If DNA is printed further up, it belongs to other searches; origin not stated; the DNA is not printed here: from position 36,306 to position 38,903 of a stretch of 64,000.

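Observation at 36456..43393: Compact seven-gene Dot/Icm (type IVB) operon with plasmid-like order and DotL detached from DotM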

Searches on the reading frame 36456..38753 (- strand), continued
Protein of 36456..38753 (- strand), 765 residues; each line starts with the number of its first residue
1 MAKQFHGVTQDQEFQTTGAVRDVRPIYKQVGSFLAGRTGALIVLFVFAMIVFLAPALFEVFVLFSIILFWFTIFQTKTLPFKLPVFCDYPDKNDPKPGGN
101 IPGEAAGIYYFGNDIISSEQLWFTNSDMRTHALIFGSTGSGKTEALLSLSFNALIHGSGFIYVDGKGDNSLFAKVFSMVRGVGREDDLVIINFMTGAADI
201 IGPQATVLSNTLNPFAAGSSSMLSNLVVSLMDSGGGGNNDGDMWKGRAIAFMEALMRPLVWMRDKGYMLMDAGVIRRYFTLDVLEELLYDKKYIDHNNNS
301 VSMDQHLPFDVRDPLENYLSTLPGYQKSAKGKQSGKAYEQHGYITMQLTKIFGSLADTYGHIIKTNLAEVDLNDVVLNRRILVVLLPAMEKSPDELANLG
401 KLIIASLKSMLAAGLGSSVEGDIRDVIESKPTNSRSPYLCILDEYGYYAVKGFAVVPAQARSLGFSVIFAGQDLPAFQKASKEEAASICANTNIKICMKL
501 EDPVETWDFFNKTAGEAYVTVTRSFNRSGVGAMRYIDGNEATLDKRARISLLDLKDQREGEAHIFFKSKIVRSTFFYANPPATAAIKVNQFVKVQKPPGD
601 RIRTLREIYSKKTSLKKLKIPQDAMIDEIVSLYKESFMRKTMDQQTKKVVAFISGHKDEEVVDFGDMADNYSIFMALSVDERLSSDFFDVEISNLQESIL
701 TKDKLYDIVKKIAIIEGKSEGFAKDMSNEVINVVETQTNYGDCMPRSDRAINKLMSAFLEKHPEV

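Call 31: search_dna_similar(query=window:36456-38753:-, collection=plasmids, mode=protein, max_rows=30, rows=spread)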
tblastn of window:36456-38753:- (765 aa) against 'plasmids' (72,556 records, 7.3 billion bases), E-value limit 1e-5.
Records with a match: 4041; places in all: 4079; records where one place covers at least 80% of the query: 412.
Best place of each record, by identity: 60-80% 2; <60% 4039.
By first word of the organism name: Escherichia 1483; Klebsiella 909; Salmonella 462; Pseudomonas 250; Enterobacter 182; Acinetobacter 130; Serratia 128; Shigella 110; Citrobacter 75; Vibrio 33; and 81 more.
By predicted mobility (MOB-suite, as given by PLSDB): conjugative 3367; non-mobilizable 431; mobilizable 243.
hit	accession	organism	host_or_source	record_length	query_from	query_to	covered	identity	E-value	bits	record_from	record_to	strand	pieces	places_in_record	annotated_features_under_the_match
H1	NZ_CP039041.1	Piscirickettsia salmonis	Salmo salar,cell culture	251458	3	740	96%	58.7%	0e+0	825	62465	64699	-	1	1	TraM recognition domain-containing protein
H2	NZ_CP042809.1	Acetobacter oryzoeni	vinegar,vinegar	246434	3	621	81%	31.9%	3e-80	288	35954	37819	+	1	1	TraM recognition domain-containing protein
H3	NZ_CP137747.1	Acinetobacter sp. 16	Homo sapiens,pure culture,urine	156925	22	596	75%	31.6%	2e-77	280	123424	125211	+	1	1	type IV secretion system DNA-binding domain-containing protein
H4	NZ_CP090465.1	Klebsiella pneumoniae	Homo sapiens,urine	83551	12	643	83%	28.4%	6e-63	237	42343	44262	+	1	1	trbC: F-type conjugative transfer protein TrbC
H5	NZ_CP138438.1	Klebsiella pneumoniae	Homo sapiens,Bacterial pure ...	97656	12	643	83%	28.4%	6e-63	237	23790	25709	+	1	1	trbC: F-type conjugative transfer protein TrbC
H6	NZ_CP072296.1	Acinetobacter baumannii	Homo sapiens,Respiratory specimen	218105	22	596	75%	30.1%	2e-73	268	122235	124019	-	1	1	hypothetical protein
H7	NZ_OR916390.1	Escherichia coli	-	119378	30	647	81%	27.2%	3e-49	196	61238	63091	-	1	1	trbC: F-type conjugative transfer protein TrbC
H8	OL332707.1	uncultured bacterium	-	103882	65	647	76%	28.1%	1e-47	191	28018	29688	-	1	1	none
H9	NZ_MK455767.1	Escherichia coli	-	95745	49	647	78%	27.2%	3e-48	192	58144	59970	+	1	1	trbC: F-type conjugative transfer protein TrbC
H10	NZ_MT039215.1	Serratia proteamaculans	-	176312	118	630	67%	31.7%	2e-59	226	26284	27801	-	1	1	trbC: F-type conjugative transfer protein TrbC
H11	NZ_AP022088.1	Escherichia coli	-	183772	52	650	78%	26.1%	2e-50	199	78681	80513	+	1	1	trbC: F-type conjugative transfer protein TrbC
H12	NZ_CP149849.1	Escherichia coli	Homo sapiens,urine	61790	52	623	75%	26.3%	8e-51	200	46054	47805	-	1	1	trbC: F-type conjugative transfer protein TrbC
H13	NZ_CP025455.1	Salmonella enterica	-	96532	52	623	75%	26.3%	1e-50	199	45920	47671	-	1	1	trbC: F-type conjugative transfer protein TrbC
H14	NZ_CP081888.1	Escherichia coli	cell culture,sludge from the aeration ...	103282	52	623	75%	26.3%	2e-50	199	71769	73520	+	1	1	trbC: F-type conjugative transfer protein TrbC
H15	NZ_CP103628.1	Escherichia coli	Homo sapiens,blood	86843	52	623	75%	26.3%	2e-50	199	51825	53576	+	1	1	trbC: F-type conjugative transfer protein TrbC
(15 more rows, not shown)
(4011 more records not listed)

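Call 32: get_annotated_region(hit=H13, flank=20000)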
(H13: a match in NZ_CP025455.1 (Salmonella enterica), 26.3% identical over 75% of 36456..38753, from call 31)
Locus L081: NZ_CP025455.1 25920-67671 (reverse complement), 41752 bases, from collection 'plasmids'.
description: Salmonella enterica subsp. enterica serovar Agona strain USDA-ARS-USMARC-76334 plasmid pSAG-76334, complete sequence
organism: Salmonella enterica (NCBI taxid 58095)
taxonomy: Bacteria; Pseudomonadota; Gammaproteobacteria; Enterobacterales; Enterobacteriaceae; Salmonella; Salmonella enterica
host: -; source: -; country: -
typing (MOB-suite, as given by PLSDB): conjugative; replicon IncI-gamma/K1; relaxase MOBP; mating-pair formation MPF_I
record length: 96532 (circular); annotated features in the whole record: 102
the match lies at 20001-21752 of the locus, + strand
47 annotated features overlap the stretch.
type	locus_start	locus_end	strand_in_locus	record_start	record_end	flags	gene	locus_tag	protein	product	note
CDS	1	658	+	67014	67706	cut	-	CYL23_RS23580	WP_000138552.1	DotI/IcmL family type IV secretion protein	-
CDS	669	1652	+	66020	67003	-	traN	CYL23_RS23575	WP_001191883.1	IncI1-type conjugal transfer protein TraN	-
CDS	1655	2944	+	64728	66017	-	traO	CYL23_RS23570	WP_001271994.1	conjugal transfer protein TraO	-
CDS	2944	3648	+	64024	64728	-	traP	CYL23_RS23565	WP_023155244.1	IncI1-type conjugal transfer protein TraP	-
CDS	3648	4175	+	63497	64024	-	traQ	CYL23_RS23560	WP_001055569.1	conjugal transfer protein TraQ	-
CDS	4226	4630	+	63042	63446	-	traR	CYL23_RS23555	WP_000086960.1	IncI1-type conjugal transfer protein TraR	-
CDS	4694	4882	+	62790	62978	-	traS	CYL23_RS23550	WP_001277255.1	putative conjugal transfer protein TraS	-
CDS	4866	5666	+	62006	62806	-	traT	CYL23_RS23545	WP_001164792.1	IncI1-type conjugal transfer protein TraT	-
CDS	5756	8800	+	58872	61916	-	traU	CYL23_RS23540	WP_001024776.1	IncI1-type conjugal transfer protein TraU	-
CDS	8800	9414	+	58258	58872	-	traV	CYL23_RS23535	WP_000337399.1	IncI1-type conjugal transfer protein TraV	-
CDS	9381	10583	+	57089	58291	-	traW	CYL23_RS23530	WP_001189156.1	IncI1-type conjugal transfer protein TraW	-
CDS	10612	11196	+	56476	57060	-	traX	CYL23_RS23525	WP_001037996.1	IncI1-type conjugal transfer protein TraX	-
CDS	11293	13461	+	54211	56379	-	-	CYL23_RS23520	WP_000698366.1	DotA/TraY family protein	-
CDS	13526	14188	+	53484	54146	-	excA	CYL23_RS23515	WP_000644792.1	plasmid IncI1-type surface exclusion protein ExcA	-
CDS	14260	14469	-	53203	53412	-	-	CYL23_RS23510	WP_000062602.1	HEAT repeat domain-containing protein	-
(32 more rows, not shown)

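Call 33: get_annotated_region(hit=H3, flank=14000)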
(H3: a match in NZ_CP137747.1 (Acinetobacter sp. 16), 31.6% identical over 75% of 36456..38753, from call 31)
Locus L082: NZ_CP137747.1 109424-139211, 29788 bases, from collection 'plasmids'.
description: Acinetobacter sp. 16 plasmid pKO16_VIM, complete sequence
organism: Acinetobacter sp. 16 (NCBI taxid 3081771)
taxonomy: Bacteria; Pseudomonadota; Gammaproteobacteria; Moraxellales; Moraxellaceae; Acinetobacter; Acinetobacter sp. 16
host: -; source: Homo sapiens,pure culture,urine; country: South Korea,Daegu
typing (MOB-suite, as given by PLSDB): mobilizable; relaxase MOBP
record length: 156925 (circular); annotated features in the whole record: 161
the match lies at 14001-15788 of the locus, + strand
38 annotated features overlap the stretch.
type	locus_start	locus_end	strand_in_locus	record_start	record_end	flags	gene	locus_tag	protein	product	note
CDS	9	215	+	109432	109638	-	-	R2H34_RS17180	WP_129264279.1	hypothetical protein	-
CDS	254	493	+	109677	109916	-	-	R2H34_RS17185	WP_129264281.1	hypothetical protein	-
CDS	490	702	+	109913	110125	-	-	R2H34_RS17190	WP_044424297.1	hypothetical protein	-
CDS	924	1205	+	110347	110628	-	-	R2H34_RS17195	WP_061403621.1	hypothetical protein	-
CDS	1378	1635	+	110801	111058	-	-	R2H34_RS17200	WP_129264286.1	hypothetical protein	-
CDS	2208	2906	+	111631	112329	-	-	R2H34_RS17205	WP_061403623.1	DotI/IcmL family type IV secretion protein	-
CDS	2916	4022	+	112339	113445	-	-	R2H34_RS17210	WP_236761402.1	DotH/IcmK family type IV secretion protein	-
CDS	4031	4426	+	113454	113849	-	-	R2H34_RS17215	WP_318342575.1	hypothetical protein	-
CDS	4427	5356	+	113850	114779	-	-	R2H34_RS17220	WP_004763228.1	IS5-like element ISAba10 family transposase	GO:0006313 - DNA transposition [Evidence IEA]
CDS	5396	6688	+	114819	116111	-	-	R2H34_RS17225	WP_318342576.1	DotG/IcmE/VirB10 family protein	-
CDS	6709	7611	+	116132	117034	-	-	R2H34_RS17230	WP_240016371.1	hypothetical protein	-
CDS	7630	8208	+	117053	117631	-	-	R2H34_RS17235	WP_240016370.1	type VI secretion protein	-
CDS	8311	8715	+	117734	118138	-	-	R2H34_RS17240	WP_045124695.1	hypothetical protein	-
CDS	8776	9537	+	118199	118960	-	-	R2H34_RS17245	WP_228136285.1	HNH endonuclease signature motif containing protein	-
CDS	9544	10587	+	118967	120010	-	-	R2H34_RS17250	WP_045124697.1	hypothetical protein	-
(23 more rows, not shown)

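Call 36: list_cluster_members(proteins=[window:36456-38753:-, window:39004-40125:-, window:31486-33279:-, window:41561-42199:-])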
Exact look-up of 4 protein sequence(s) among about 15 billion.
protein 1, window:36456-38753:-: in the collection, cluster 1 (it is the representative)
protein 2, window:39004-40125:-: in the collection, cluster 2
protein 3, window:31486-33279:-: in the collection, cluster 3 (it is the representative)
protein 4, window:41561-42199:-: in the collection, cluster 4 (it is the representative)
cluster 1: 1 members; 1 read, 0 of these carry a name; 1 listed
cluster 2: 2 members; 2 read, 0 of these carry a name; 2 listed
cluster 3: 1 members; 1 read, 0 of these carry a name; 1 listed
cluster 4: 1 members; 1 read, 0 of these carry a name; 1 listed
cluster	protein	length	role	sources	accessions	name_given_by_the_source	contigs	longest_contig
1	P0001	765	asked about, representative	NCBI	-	-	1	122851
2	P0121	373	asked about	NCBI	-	-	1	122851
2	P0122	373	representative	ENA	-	-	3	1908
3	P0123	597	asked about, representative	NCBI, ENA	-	-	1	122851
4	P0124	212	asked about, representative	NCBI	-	-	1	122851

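Call 37: search_protein_families(library=ncbifam, proteins=[L005:12305-12751:+, L005:12766-13539:+, L012:12326-12850:+, L005:18175-21222:+, L001:13342-14583:+, L007:12727-16206:+, L012:14953-17943:+, L012:18775-21879:+, L001:12304-12771:+], max_evalue=0.001)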
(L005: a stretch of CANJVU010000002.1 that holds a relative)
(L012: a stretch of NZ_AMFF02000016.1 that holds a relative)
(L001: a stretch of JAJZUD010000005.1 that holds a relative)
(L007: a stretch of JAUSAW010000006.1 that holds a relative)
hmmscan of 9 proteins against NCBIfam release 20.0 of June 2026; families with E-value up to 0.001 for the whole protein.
L005:12305-12751:+ (148 aa): 0 families

L005:12766-13539:+ (257 aa): 0 families

L012:12326-12850:+ (174 aa): 0 families

L005:18175-21222:+ (1015 aa): 1 family
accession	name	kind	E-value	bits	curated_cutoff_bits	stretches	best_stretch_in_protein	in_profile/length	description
TIGR00929.1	VirB4_CagE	subfamily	9.2e-10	37.4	643.1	0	767-954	618-778/792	VirB4 family type IV secretion/conjugal transfer ATPase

L001:13342-14583:+ (413 aa): 0 families

L007:12727-16206:+ (1159 aa): 2 families
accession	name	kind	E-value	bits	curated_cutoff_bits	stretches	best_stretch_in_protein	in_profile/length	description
NF033886.1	T4SS_DotA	equivalog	7.1e-76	256.7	500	2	796-1063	531-788/790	type IVB secretion system protein DotA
TIGR04346.1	DotA_TraY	subfamily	1.8e-61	208.6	100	2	866-1061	469-656/656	DotA/TraY family protein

L012:14953-17943:+ (996 aa): 1 family
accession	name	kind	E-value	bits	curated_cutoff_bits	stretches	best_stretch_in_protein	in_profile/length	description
TIGR00929.1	VirB4_CagE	subfamily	1.1e-06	27.3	643.1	0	492-616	445-550/792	VirB4 family type IV secretion/conjugal transfer ATPase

L012:18775-21879:+ (1034 aa): 2 families
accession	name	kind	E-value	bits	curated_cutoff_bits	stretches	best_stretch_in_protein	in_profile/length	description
NF033886.1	T4SS_DotA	equivalog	9.2e-75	253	500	2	648-959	475-789/790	type IVB secretion system protein DotA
TIGR04346.1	DotA_TraY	subfamily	6.2e-59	200.2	100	2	13-134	2-118/656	DotA/TraY family protein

L001:12304-12771:+ (155 aa): 1 family
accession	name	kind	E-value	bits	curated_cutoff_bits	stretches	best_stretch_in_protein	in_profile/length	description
NF038219.1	IcmV_IVB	equivalog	8.3e-16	58.4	100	1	70-146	71-147/149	type IVB secretion system protein IcmV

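Call 38: search_protein_families(library=pfam, proteins=[L005:12305-12751:+, L005:12766-13539:+, L012:12326-12850:+, L005:18175-21222:+, L001:13342-14583:+, L007:12727-16206:+, L012:14953-17943:+, L012:18775-21879:+, L001:12304-12771:+], max_evalue=0.001)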
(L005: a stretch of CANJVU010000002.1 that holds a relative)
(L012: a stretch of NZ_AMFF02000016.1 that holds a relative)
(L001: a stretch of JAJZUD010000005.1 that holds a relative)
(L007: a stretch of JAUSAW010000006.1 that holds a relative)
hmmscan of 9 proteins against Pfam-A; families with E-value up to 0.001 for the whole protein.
L005:12305-12751:+ (148 aa): 0 families

L005:12766-13539:+ (257 aa): 0 families

L012:12326-12850:+ (174 aa): 0 families

L005:18175-21222:+ (1015 aa): 0 families

L001:13342-14583:+ (413 aa): 0 families

L007:12727-16206:+ (1159 aa): 0 families

L012:14953-17943:+ (996 aa): 1 family
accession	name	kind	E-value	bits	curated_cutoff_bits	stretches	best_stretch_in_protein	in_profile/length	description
PF19044.6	P-loop_TraG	-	0.0007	18.8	25.8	0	488-637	33-165/413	TraG P-loop domain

L012:18775-21879:+ (1034 aa): 0 families

L001:12304-12771:+ (155 aa): 0 families

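Call 41: find_homologous_proteins(query=L005:18175-21222:+, max_evalue=1e-50)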
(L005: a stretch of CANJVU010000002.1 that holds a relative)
Query L005:18175-21222:+ (1015 aa): 1303 proteins with E <= 1e-50 among 8000 candidates; the best 120 are listed.
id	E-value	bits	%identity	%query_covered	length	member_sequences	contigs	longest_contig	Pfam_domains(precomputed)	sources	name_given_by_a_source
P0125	0.0e+0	2277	100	99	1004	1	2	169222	-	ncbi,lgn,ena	-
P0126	0.0e+0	2001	86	99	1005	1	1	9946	-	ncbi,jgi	jgi:intracellular multiplication protein IcmB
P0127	0.0e+0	1918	82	99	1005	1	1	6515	-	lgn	-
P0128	0.0e+0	1833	78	99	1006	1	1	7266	-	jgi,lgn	-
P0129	0.0e+0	1808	77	99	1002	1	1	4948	-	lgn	-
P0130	0.0e+0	1589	67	98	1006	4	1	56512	-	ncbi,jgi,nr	ncbi:MAG: family ATPase [Gammaproteobacteria bacterium]|jgi:intracellular multiplication protein Icm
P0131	0.0e+0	1572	66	99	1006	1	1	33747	-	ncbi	-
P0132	0.0e+0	1572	66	98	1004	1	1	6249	-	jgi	jgi:intracellular multiplication protein IcmB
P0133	0.0e+0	1571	67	99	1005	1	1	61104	-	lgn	-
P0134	0.0e+0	1569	66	99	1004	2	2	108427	-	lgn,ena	-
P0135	0.0e+0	1566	65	99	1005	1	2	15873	-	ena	-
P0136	0.0e+0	1565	66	99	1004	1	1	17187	-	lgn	-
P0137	0.0e+0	1562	65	98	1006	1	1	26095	-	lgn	-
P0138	0.0e+0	1557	66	98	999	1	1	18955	-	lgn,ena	-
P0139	0.0e+0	1555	65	98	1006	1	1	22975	-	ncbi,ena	-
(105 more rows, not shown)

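Call 46: find_related_loci(query=window:36456-38753:-, collection=metagenome_contigs, flank=10000)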
Query window:36456-38753:- (765 aa) in metagenome_contigs; peptide patterns used: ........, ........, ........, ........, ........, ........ (x = any residue, [..] = any of these).
311 stretches matched a pattern; 267 encode a relative of the query (tblastn E <= 1e-3); the best 80 are kept; 80 distinct loci.
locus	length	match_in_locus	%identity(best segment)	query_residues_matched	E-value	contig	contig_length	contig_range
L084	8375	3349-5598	67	1-745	0e+0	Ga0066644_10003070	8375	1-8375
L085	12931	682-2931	67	1-745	0e+0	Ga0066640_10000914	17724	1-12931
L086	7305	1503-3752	64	4-745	0e+0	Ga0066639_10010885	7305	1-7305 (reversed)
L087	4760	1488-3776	61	1-761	0e+0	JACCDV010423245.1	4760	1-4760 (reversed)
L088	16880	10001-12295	61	3-761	0e+0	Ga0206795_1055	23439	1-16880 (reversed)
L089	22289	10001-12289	66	1-759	0e+0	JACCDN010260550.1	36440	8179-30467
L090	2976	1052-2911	65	1-619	0e+0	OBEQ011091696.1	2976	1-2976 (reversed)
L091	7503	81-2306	55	5-740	0e+0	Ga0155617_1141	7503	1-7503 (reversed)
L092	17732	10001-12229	54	6-740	0e+0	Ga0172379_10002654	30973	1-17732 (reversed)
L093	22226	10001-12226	55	5-740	0e+0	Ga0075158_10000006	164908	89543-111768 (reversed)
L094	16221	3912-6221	54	6-764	0e+0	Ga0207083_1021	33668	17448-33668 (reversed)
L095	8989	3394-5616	55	6-740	0e+0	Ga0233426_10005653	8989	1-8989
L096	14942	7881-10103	55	6-740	0e+0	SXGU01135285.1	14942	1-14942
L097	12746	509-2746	54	6-749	0e+0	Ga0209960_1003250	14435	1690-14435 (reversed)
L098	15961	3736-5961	54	5-740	0e+0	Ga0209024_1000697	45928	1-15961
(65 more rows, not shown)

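Call 49: get_annotated_region(hit=H1, flank=13000)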
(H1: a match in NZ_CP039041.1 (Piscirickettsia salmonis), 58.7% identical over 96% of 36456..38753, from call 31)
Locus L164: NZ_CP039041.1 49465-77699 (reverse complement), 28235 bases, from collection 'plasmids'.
description: Piscirickettsia salmonis strain Psal-072 plasmid unnamed1, complete sequence
organism: Piscirickettsia salmonis (NCBI taxid 1238)
taxonomy: Bacteria; Pseudomonadota; Gammaproteobacteria; Thiotrichales; Piscirickettsiaceae; Piscirickettsia; Piscirickettsia salmonis
host: -; source: Salmo salar,cell culture; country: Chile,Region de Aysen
typing (MOB-suite, as given by PLSDB): non-mobilizable
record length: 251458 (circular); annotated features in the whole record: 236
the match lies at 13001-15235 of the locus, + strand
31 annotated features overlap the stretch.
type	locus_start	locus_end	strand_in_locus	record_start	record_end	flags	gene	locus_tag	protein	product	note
CDS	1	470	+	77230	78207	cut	-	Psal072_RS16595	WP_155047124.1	pentapeptide repeat-containing protein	-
CDS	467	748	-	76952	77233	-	-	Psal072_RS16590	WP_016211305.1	helix-turn-helix transcriptional regulator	-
CDS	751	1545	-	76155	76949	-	-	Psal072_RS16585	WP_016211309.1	DUF2975 domain-containing protein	-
CDS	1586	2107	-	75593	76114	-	-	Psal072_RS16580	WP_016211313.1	AAA family ATPase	-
CDS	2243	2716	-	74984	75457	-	-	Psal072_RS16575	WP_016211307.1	peroxiredoxin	-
CDS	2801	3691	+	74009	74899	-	dapA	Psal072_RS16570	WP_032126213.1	4-hydroxy-tetrahydrodipicolinate synthase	GO:0009089 - lysine biosynthetic process via diaminopimelate [Evidence IEA]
CDS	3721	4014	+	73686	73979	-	-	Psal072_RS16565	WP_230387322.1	hypothetical protein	-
CDS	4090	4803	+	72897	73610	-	purC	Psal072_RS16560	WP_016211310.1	phosphoribosylaminoimidazolesuccinocarboxamide synthase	GO:0009152 - purine ribonucleotide biosynthetic process [Evidence IEA]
CDS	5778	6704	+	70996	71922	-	-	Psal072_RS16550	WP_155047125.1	DotH/IcmK family type IV secretion protein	-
CDS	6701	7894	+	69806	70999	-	-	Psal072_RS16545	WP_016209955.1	TrbI/VirB10 family protein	-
CDS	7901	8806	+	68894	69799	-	-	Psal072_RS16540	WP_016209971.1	hypothetical protein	-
CDS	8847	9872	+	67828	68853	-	-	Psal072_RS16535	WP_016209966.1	hypothetical protein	-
CDS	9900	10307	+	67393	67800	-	-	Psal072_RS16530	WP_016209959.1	hypothetical protein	-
CDS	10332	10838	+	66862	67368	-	-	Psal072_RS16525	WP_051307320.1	DotD/TraH family lipoprotein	-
CDS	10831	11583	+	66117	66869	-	-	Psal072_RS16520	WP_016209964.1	type IV secretory system conjugative DNA transfer family protein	-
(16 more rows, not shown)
